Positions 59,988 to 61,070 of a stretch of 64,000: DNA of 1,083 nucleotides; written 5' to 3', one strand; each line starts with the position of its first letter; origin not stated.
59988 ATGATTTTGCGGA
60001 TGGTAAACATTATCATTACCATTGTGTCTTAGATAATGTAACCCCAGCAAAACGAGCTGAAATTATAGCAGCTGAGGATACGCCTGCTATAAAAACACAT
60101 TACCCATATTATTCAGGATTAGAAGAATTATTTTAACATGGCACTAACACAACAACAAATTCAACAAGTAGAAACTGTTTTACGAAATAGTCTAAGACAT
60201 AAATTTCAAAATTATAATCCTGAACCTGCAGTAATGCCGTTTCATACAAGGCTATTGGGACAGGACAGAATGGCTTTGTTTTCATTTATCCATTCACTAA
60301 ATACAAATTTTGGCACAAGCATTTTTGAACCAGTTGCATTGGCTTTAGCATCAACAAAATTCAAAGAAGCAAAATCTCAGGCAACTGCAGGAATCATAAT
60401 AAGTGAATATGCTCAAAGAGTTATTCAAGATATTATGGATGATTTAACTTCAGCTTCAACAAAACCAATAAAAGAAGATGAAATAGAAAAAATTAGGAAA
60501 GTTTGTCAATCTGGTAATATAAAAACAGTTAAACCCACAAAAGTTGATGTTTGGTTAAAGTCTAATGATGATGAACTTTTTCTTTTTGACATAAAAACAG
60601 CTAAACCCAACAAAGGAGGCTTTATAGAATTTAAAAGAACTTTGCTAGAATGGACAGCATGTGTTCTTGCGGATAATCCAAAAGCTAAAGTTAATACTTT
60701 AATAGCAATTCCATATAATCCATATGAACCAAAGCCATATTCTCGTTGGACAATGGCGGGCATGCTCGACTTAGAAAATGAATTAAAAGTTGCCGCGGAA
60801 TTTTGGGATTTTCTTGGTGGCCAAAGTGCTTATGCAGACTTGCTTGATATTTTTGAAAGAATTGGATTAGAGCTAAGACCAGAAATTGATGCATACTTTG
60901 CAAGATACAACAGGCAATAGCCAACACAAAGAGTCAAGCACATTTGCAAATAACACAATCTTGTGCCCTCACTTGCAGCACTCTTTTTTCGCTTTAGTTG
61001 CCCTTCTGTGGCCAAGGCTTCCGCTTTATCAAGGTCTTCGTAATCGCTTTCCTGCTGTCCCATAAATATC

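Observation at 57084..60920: Translationally coupled HTH / methyltransferase / unknown / endonuclease operon: an R-M-like module with an unexplained extra gene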

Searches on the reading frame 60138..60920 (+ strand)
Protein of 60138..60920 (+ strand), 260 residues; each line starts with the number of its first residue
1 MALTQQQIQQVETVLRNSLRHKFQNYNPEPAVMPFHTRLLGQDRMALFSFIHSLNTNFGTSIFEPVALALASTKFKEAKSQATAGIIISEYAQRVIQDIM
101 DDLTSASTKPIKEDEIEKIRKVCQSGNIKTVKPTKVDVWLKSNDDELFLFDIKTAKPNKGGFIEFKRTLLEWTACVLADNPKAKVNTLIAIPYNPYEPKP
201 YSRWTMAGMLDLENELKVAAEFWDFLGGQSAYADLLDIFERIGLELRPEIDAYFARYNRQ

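Call 3: search_protein_families(library=pfam, proteins=[window:60138-60920:+], max_evalue=0.1)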
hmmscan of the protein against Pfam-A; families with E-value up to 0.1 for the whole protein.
window:60138-60920:+ (260 aa): 1 family
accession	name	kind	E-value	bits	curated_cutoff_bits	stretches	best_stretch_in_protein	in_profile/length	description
PF09520.16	RE_TdeIII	-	6.1e-96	321.1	27.2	1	5-243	2-242/242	Type II restriction endonuclease, TdeIII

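Call 4: search_protein_families(library=ncbifam, proteins=[window:60138-60920:+], max_evalue=0.1)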
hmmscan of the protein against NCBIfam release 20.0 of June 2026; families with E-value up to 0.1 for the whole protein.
window:60138-60920:+ (260 aa): 0 families

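Call 5: search_protein_families(library=padloc, proteins=[window:60138-60920:+], max_evalue=0.1)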
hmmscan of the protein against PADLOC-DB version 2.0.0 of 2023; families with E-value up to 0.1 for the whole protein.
window:60138-60920:+ (260 aa): 3 families
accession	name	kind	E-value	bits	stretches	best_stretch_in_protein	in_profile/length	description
PDLC03482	REase_II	-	3.8e-18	64.1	1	31-250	49-268/274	Type II restriction enzyme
PDLC03509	REase_II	-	4e-13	47.4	1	46-242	63-265/370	Type II restriction enzyme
PDLC03421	REase_II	-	5.6e-05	20.9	1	49-243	55-250/264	Type II restriction enzyme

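Call 8: search_solved_structures(query=window:60138-60917:+, max_evalue=1)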
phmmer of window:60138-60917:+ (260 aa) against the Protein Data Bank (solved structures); distinct sequences matched with E-value up to 1: 3.
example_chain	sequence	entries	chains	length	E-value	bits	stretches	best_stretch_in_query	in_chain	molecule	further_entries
2m1l_A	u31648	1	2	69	0.38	13.5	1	227-249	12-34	Cyclin-dependent kinase 2-associated protein 2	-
9cdg_A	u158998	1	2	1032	0.5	13.1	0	110-212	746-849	ATPase MORC2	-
6w2q_A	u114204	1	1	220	0.55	13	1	64-142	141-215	Junction 34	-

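Call 18: find_homologous_proteins(query=window:60138-60917:+)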
Query window:60138-60917:+ (260 aa): 6054 proteins with E <= 0.001 among 6576 candidates; the best 120 are listed.
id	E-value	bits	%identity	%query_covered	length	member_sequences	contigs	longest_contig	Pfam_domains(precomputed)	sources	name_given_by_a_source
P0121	1.8e-170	583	100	100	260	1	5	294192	PF09520.17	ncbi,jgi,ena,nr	ncbi:MAG TPA: TdeIII family type II restriction endonuclease [Bacteroidales bacterium]|nr:TdeIII fam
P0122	7.0e-155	532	91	100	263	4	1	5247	PF09520.17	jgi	jgi:hypothetical protein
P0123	4.0e-153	526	90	100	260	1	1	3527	PF09520.17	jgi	-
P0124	1.9e-152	524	91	100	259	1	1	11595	PF09520.17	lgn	-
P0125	4.1e-152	523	89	100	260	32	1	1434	PF09520.17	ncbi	-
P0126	2.2e-147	507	87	100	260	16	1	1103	PF09520.17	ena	-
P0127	4.1e-146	503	85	100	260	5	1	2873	PF09520.17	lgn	-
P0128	6.2e-144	496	83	100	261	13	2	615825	PF09520.17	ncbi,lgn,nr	ncbi:MAG: TdeIII family type II restriction endonuclease [Chitinophagaceae bacterium]|nr:TdeIII fami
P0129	6.2e-144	496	85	99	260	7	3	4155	PF09520.17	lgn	-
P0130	8.9e-142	489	83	100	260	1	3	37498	PF09520.17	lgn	-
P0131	1.1e-141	489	84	100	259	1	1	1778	PF09520.17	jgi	-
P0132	1.2e-141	488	83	100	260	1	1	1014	PF09520.17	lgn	-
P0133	1.7e-141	488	84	99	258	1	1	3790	PF09520.17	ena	-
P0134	1.8e-141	488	83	100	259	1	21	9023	PF09520.17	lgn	-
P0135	1.9e-141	488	83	100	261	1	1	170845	PF09520.17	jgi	jgi:hypothetical protein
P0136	2.9e-141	487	82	100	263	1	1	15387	PF09520.17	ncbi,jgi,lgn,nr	ncbi:MAG: TdeIII family type II restriction endonuclease [Prevotellaceae bacterium]|jgi:type II rest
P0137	3.1e-141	487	83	100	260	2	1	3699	PF09520.17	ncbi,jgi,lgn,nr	ncbi:MAG: TdeIII family type II restriction endonuclease [Cytophagaceae bacterium]|jgi:type II restr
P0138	3.8e-140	484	84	100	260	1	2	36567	PF09520.17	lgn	-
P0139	5.5e-140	483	83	99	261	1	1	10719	PF09520.17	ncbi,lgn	-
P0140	9.1e-140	482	83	99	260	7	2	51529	PF09520.17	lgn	-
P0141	9.8e-140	482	82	100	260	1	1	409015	PF09520.17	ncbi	ncbi:MAG: TdeIII family type II restriction endonuclease [Gelidibacter sp.]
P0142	1.3e-139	482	82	100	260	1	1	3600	PF09520.17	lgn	-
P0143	1.5e-139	482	81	100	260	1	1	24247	PF09520.17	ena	-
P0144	3.4e-139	480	81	100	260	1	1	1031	PF09520.17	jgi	jgi:type II restriction enzyme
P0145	5.0e-139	480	82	100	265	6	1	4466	PF09520.17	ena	-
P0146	5.4e-139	480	81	100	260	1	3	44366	PF09520.17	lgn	-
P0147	8.7e-139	479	82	100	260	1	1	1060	PF09520.17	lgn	-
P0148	1.6e-138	478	80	100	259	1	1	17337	PF09520.17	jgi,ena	-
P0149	1.7e-138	478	80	100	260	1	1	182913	PF09520.17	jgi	jgi:type II restriction enzyme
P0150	1.9e-138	478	81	100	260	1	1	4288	PF09520.17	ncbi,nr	ncbi:MAG: TdeIII family type II restriction endonuclease [Paludibacter sp.]|nr:TdeIII family type II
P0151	2.5e-138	478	81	100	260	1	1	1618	PF09520.17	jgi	-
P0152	2.7e-138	478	81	100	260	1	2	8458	PF09520.17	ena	-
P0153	2.9e-138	477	81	99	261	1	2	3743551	PF09520.17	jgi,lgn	jgi:hypothetical protein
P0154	6.6e-138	476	82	99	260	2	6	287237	PF09520.17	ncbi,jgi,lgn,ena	-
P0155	6.7e-138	476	81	100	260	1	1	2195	PF09520.17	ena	-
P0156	7.3e-138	476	81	100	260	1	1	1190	PF09520.17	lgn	-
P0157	1.7e-137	475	79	100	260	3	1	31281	PF09520.17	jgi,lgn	-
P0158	1.7e-137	475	81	99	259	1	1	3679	PF09520.17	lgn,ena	-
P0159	2.5e-137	474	81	100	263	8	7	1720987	PF09520.17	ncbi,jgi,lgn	ncbi:MAG: TdeIII family type II restriction endonuclease [Bacteroidales bacterium]|jgi:hypothetical 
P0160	2.8e-137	474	80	99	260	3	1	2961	PF09520.17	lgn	-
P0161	4.4e-137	474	80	100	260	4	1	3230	PF09520.17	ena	-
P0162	4.4e-137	474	79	100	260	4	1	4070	PF09520.17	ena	-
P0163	5.2e-137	473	80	100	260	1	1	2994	PF09520.17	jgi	-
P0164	6.0e-137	473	80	100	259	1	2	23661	PF09520.17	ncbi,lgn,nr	ncbi:MAG: TdeIII family type II restriction endonuclease [Bacteroidetes bacterium]|nr:TdeIII family 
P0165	6.3e-137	473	80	100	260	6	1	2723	PF09520.17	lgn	-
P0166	9.2e-137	472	81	99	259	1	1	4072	PF09520.17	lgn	-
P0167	2.1e-136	471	80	100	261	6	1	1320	PF09520.17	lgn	-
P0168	2.4e-136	471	79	99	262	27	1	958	PF09520.17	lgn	-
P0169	3.0e-136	471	81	99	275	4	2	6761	PF09520.17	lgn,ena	-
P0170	3.1e-136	471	80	100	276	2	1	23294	PF09520.17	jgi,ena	-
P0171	3.2e-136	471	-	-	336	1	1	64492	PF23288.2,PF09520.17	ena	-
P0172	5.1e-136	470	80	99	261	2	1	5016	PF09520.17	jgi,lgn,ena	-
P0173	9.6e-136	469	80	100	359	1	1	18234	PF09520.17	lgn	-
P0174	1.1e-135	469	80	100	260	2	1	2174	PF09520.17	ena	-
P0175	1.2e-135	469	80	100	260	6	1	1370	PF09520.17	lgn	-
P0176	2.1e-135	468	79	99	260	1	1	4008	PF09520.17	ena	-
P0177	2.3e-135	468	80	100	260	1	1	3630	PF09520.17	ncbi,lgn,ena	-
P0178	7.9e-135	466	78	100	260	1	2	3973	PF09520.17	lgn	-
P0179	1.0e-134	466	78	100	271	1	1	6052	PF09520.17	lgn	-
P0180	1.2e-134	466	78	100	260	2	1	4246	PF09520.17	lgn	-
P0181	2.1e-134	465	79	99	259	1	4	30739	PF09520.17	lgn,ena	-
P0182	8.9e-134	463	80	100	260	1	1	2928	PF09520.17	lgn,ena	-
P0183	1.0e-133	462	79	99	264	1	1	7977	PF09520.17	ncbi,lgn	-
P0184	2.7e-133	461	77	100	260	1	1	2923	PF09520.17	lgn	-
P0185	3.4e-133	461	78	100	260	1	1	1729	PF09520.17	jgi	jgi:type II restriction enzyme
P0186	6.2e-133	460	78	100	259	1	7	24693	PF09520.17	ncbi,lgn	-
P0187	6.3e-133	460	80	100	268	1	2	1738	PF09520.17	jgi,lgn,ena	-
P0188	6.3e-133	460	80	100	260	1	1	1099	PF09520.17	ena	-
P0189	6.5e-133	460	77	100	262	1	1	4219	PF09520.17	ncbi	-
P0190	7.6e-133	460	80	100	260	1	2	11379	PF09520.17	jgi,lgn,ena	-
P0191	1.0e-132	459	78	100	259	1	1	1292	PF09520.17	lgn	-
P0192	1.1e-132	459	77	100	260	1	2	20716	PF09520.17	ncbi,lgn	-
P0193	1.3e-132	459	77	100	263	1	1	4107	PF09520.17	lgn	-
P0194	1.5e-132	459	78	100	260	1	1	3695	PF09520.17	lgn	-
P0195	2.4e-132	458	79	100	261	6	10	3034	PF09520.17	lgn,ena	-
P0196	2.7e-132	458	79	99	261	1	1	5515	PF09520.17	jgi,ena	-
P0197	3.1e-132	458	81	100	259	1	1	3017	PF09520.17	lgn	-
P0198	3.2e-132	458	80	100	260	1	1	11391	PF09520.17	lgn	-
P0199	4.4e-132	457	79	99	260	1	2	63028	PF09520.17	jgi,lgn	jgi:type II restriction enzyme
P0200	4.9e-132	457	78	100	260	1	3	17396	PF09520.17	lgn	-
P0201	5.0e-132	457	79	100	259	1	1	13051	PF09520.17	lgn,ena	-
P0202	5.4e-132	457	78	100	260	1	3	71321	PF09520.17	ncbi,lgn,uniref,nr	ncbi:TdeIII family type II restriction endonuclease [Capnocytophaga catalasegens]|uniref:type II sit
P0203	7.3e-132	456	77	99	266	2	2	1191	PF09520.17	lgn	-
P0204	9.9e-132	456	79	99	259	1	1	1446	PF09520.17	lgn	-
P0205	1.1e-131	456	78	99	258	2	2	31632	PF09520.17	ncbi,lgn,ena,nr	ncbi:MAG: TdeIII family type II restriction endonuclease [Ignavibacteria bacterium]|nr:TdeIII family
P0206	1.3e-131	456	78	100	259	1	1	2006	PF09520.17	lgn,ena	-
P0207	1.5e-131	455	78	99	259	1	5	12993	PF09520.17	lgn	-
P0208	3.3e-131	454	77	99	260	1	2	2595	PF09520.17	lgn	-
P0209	3.9e-131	454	78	99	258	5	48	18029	PF09520.17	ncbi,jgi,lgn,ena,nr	ncbi:MAG TPA: TdeIII family type II restriction endonuclease [Bacteroidales bacterium]|jgi:type II r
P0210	4.7e-131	454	78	98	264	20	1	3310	PF09520.17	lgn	-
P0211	5.3e-131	454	77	99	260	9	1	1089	PF09520.17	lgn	-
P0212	5.3e-131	454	78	100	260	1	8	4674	PF09520.17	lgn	-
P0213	5.4e-131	454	78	100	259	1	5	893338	PF09520.17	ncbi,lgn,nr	ncbi:MAG: TdeIII family type II restriction endonuclease [Anaerolineales bacterium]|nr:TdeIII family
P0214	5.4e-131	454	78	99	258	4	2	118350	PF09520.17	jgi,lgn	jgi:hypothetical protein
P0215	6.2e-131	453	77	100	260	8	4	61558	PF09520.17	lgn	-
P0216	6.5e-131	453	80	99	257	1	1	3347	PF09520.17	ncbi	-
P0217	8.2e-131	453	78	100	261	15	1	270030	PF09520.17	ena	-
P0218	3.2e-130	451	76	99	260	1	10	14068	PF09520.17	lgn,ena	-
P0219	4.1e-130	451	76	99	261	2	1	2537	PF09520.17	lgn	-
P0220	5.0e-130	450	79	99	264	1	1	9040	PF09520.17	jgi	jgi:hypothetical protein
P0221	5.7e-130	450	77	99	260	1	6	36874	PF09520.17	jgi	jgi:hypothetical protein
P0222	8.6e-130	450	79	99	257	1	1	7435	PF09520.17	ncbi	-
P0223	9.1e-130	450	75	100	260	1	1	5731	PF09520.17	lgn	-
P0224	1.0e-129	449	77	100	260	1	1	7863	PF09520.17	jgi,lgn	jgi:type II restriction enzyme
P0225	1.5e-129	449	76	100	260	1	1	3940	PF09520.17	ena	-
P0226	1.5e-129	449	76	99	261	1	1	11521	PF09520.17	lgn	-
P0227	2.4e-129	448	79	100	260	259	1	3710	PF09520.17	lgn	-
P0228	2.4e-129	448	77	99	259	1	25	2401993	PF09520.17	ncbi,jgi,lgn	jgi:hypothetical protein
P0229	2.5e-129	448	76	100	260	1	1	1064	PF09520.17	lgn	-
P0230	3.1e-129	448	79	99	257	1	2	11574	PF09520.17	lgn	-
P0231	4.7e-129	447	77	100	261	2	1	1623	PF09520.17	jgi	-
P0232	1.0e-128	446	77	99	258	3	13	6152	PF09520.17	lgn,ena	-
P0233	1.2e-128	446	77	100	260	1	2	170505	PF09520.17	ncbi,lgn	ncbi:TPA: TdeIII family type II restriction endonuclease [Elizabethkingia anophelis]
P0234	1.2e-128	446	75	100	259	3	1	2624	PF09520.17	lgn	-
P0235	1.2e-128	446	77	100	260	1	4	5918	PF09520.17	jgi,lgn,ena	-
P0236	1.7e-128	445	76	100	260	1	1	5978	PF09520.17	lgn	-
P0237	2.2e-128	445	76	100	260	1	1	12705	PF09520.17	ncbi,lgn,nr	ncbi:MAG TPA: TdeIII family type II restriction endonuclease [Chitinophagales bacterium]|nr:TdeIII f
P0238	2.3e-128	445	76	99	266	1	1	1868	PF09520.17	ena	-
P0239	3.3e-128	444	76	100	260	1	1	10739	PF09520.17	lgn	-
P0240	3.5e-128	444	77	99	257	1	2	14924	PF09520.17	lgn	-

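Call 20: find_encoding_contigs(protein=P0202, flank=6000, max_places=2)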
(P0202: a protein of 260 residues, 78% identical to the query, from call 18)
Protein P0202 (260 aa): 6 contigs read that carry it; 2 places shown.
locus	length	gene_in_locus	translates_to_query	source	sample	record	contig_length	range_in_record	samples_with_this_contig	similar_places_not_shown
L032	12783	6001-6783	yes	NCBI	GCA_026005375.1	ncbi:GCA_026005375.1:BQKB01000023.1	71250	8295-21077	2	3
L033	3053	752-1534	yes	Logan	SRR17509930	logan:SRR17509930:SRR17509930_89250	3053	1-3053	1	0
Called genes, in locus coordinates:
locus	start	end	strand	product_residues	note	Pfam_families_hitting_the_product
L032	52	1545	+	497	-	PF03606:DcuC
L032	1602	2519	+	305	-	PF01479:S4, PF00849:PseudoU_synth_2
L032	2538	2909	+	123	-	-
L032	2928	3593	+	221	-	PF01227:GTP_cyclohydroI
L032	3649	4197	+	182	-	PF02661:Fic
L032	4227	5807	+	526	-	PF01555:N6_N4_Mtase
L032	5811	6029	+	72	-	-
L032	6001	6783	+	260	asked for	PF09520:HinfI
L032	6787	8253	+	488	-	PF01406:tRNA-synt_1e, PF09334:tRNA-synt_1g (faint), PF09190:DALR_2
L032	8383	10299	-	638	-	-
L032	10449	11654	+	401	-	PF04670:Gtr1_RagA (faint), PF13167:GTP-bdg_N, PF16360:GTP-bdg_M, PF01926:MMR_HSR1, PF02421:FeoB_N (weak)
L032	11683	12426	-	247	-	PF19775:DUF6261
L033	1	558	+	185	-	?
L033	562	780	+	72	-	-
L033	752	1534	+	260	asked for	PF09520:HinfI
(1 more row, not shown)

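Call 21: find_encoding_contigs(protein=P0233, flank=6000, max_places=2)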
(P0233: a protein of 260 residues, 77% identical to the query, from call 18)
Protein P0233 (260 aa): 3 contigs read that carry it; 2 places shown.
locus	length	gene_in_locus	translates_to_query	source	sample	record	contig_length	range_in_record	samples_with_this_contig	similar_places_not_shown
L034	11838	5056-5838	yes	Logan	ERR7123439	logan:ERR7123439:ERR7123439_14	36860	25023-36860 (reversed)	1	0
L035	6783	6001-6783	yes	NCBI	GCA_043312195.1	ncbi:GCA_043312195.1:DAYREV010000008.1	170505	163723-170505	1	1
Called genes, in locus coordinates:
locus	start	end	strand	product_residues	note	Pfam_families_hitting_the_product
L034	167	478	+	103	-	PF12844:HTH_19, PF13560:HTH_31, PF01381:HTH_3, PF13443:HTH_26 (weak)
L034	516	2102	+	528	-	PF01555:N6_N4_Mtase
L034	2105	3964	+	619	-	PF10592:AIPR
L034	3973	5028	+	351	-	PF09520:HinfI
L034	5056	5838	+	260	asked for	PF09520:HinfI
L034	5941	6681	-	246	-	PF01844:HNH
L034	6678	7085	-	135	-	-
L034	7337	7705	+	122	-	PF08845:SymE_toxin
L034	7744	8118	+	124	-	PF08845:SymE_toxin (weak)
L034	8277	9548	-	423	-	PF01546:Peptidase_M20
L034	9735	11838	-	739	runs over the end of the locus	-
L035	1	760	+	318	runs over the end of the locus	PF02661:Fic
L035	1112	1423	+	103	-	PF12844:HTH_19, PF13560:HTH_31, PF01381:HTH_3, PF13443:HTH_26 (weak)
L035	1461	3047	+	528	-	PF01555:N6_N4_Mtase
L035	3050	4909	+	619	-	PF10592:AIPR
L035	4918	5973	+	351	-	PF09520:HinfI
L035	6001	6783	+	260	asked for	PF09520:HinfI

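Call 27: search_protein_families(library=pfam, proteins=[L034:3973-5025:+], max_evalue=0.01)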
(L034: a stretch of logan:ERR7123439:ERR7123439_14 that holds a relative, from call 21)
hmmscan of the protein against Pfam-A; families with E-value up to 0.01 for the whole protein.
L034:3973-5025:+ (351 aa): 2 families
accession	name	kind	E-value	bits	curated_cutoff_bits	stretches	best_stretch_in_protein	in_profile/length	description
PF09520.16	RE_TdeIII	-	3.5e-60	204.1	27.2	1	6-269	3-241/242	Type II restriction endonuclease, TdeIII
PF17726.7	DpnI_C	-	0.0043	17.6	23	0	309-340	38-69/70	Dam-replacing HTH domain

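Call 49: search_protein_families(library=phrogs, proteins=[window:60138-60917:+], max_evalue=0.01)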
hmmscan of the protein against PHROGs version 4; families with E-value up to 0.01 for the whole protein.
window:60138-60917:+ (260 aa): 0 families

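Call 69: search_dna_similar(query=window:60138-60917:+, collection=plasmids, mode=protein, max_evalue=0.00001, max_rows=25)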
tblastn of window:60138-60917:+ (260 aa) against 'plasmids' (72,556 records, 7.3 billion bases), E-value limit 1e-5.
Records with a match: 3; places in all: 3; records where one place covers at least 80% of the query: 3.
Best place of each record, by identity: <60% 3.
By first word of the organism name: Clostridium 2; Vibrio 1.
By predicted mobility (MOB-suite, as given by PLSDB): non-mobilizable 3.
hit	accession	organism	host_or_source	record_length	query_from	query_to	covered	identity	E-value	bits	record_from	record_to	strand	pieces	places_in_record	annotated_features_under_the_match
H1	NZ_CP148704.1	Clostridium perfringens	Dog,single cell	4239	9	254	95%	33.5%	5e-33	133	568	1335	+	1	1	TdeIII family type II restriction endonuclease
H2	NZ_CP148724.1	Clostridium perfringens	Dog,single cell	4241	9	254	95%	33.5%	5e-33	133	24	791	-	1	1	TdeIII family type II restriction endonuclease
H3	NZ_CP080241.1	Vibrio sp. ED002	whole organism,kelp frond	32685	32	250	84%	35.3%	1e-24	109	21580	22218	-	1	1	TdeIII family type II restriction endonuclease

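Call 70: get_annotated_region(hit=H1, flank=4000)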
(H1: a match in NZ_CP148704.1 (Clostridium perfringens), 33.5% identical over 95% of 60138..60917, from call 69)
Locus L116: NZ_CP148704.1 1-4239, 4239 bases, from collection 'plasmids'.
description: Clostridium perfringens strain Z1322PCP0092 plasmid pZ1322PCP0092-4, complete sequence
organism: Clostridium perfringens (NCBI taxid 1502)
taxonomy: Bacteria; Bacillota; Clostridia; Eubacteriales; Clostridiaceae; Clostridium; Clostridium perfringens
host: -; source: Dog,single cell; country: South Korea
typing (MOB-suite, as given by PLSDB): non-mobilizable
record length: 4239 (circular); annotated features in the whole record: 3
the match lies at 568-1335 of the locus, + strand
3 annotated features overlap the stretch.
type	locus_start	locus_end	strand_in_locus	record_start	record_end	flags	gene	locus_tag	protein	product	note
CDS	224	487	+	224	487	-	-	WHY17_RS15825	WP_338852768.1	hypothetical protein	-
CDS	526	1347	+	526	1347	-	-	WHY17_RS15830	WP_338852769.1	TdeIII family type II restriction endonuclease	GO:0009307 - DNA restriction-modification system [Evidence IEA]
CDS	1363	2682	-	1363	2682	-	dcm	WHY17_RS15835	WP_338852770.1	DNA (cytosine-5-)-methyltransferase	GO:0006304 - DNA modification [Evidence IEA]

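Call 71: get_annotated_region(hit=H3, flank=5000)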
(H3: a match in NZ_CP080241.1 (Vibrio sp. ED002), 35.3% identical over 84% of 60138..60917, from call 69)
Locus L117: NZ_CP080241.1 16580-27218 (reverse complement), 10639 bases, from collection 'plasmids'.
description: Vibrio sp. ED002 plasmid p1-ED002, complete sequence
organism: Vibrio sp. ED002 (NCBI taxid 2785123)
taxonomy: Bacteria; Pseudomonadota; Gammaproteobacteria; Vibrionales; Vibrionaceae; Vibrio; Vibrio sp. ED002
host: -; source: whole organism,kelp frond; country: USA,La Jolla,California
typing (MOB-suite, as given by PLSDB): non-mobilizable; replicon rep_cluster_1874
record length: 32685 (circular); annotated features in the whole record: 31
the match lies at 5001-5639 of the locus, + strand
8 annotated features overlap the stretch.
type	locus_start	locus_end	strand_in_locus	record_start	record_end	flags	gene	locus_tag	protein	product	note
CDS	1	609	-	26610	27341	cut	-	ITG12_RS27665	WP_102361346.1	hypothetical protein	-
CDS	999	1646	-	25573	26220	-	-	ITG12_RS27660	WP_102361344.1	recombinase family protein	-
CDS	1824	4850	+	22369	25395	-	-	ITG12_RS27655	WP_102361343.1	Tn3 family transposase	-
CDS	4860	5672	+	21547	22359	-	-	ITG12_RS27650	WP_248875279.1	TdeIII family type II restriction endonuclease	GO:0009307 - DNA restriction-modification system [Evidence IEA]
CDS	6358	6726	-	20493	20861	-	-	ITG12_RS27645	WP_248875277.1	DUF3085 domain-containing protein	-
CDS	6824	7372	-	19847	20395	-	-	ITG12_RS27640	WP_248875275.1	recombinase family protein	GO:0006310 - DNA recombination [Evidence IEA]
CDS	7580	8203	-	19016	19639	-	-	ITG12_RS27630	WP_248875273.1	recombinase family protein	GO:0006310 - DNA recombination [Evidence IEA]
CDS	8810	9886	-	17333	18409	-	-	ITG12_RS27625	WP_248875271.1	replication initiation protein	GO:0006270 - DNA replication initiation [Evidence IEA]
